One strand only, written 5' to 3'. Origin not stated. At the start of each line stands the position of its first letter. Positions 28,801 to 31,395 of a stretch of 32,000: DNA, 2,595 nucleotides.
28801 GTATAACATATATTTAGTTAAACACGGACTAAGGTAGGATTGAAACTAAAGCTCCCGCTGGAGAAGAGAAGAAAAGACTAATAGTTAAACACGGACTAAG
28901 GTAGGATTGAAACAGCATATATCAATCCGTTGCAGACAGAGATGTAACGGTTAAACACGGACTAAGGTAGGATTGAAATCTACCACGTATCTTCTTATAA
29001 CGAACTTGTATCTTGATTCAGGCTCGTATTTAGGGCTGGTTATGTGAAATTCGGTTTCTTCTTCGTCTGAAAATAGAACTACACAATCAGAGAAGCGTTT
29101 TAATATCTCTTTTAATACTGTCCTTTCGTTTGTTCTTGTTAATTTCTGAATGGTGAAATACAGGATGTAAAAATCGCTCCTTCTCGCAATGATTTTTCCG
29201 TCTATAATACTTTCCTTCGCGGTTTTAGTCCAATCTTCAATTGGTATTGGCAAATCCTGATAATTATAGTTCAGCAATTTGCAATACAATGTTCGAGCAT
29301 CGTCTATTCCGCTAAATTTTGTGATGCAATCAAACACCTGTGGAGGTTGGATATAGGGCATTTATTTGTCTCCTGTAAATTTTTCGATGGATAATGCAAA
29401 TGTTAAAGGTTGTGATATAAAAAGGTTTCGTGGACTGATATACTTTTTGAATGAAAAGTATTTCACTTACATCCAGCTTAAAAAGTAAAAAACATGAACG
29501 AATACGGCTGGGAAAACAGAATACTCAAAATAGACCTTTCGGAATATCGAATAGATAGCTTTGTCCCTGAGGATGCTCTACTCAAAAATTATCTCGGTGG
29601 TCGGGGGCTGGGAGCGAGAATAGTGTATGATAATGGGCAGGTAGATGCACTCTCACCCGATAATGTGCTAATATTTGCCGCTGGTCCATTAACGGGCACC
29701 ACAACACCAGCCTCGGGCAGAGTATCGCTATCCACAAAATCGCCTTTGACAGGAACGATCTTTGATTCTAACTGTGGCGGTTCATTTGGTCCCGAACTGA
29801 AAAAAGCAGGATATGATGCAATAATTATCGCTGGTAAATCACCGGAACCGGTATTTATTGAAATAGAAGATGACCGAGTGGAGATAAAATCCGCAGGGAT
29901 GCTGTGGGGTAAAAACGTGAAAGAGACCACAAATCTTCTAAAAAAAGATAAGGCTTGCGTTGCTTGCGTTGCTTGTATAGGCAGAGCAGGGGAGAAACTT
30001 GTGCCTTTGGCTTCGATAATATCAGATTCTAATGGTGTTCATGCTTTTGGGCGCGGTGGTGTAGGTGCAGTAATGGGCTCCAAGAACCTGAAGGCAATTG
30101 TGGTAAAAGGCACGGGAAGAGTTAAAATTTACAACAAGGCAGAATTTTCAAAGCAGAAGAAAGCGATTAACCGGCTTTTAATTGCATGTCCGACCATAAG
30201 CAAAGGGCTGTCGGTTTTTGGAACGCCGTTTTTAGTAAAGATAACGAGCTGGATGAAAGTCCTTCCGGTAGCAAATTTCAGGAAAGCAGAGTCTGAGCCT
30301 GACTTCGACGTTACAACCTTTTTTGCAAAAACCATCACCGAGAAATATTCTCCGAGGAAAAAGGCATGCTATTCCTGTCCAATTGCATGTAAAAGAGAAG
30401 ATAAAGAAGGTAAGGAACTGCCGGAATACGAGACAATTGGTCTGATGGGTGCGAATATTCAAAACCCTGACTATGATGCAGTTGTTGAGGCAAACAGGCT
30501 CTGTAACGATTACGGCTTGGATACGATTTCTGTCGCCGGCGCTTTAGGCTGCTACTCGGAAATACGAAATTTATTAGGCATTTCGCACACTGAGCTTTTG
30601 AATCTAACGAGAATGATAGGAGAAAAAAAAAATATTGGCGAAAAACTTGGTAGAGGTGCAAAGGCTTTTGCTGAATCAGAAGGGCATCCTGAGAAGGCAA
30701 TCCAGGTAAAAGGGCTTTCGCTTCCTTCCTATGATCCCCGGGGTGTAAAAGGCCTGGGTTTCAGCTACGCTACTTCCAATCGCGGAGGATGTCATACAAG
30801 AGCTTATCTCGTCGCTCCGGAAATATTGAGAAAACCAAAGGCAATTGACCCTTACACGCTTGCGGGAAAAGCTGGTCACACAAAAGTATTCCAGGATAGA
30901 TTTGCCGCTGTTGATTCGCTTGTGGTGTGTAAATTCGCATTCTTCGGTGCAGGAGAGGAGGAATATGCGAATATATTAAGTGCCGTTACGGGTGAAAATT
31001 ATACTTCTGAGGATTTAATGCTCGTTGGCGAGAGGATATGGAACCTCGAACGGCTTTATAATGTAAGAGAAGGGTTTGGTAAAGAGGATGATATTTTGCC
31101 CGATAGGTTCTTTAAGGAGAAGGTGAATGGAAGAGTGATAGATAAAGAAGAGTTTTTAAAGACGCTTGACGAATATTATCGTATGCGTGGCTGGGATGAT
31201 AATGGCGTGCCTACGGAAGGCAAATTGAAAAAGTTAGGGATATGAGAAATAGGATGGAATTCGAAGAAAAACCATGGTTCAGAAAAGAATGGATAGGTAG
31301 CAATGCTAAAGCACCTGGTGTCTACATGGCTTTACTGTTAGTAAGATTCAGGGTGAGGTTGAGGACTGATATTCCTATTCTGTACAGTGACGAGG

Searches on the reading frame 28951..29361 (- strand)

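Call 60: search_protein_families(library=pfam, proteins=[window:28951-29361:-], max_evalue=0.1)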
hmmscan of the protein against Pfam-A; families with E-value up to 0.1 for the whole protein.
window:28951-29361:- (136 aa): 1 family
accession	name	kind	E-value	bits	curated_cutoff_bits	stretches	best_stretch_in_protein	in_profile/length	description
PF21645.3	FakA-like_M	-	0.09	13.1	24.9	0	76-107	16-47/80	Fatty acid kinase subunit A-like, middle domain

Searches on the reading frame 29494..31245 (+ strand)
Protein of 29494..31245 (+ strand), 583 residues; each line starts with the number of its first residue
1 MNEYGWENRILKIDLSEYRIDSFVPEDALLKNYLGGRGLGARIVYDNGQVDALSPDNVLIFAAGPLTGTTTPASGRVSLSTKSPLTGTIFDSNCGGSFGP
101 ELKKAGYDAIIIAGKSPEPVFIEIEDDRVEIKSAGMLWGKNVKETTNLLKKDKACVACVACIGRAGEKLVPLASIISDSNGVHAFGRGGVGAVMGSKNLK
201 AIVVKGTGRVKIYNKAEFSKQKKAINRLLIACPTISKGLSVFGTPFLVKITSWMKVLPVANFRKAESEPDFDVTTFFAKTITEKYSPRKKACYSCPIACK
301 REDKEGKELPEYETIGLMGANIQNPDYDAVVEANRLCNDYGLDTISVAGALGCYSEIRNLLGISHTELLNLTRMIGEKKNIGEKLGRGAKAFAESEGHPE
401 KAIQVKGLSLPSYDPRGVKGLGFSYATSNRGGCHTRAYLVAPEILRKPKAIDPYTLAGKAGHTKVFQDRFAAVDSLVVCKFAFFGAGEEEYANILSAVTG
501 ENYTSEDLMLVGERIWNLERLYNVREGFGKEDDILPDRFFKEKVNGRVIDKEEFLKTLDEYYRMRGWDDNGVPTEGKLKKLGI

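Call 74: search_protein_families(library=pfam, proteins=[window:29494-31245:+], max_evalue=0.001)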
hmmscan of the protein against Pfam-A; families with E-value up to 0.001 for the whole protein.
window:29494-31245:+ (583 aa): 2 families
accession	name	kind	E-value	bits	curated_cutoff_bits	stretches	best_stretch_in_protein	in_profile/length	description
PF01314.23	AFOR_C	-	6.4e-112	374.9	27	1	223-583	4-385/385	Aldehyde ferredoxin oxidoreductase, domains 2 & 3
PF02730.20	AFOR_N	-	8.2e-77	257.9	29.8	1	9-207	2-199/199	Aldehyde ferredoxin oxidoreductase, N-terminal domain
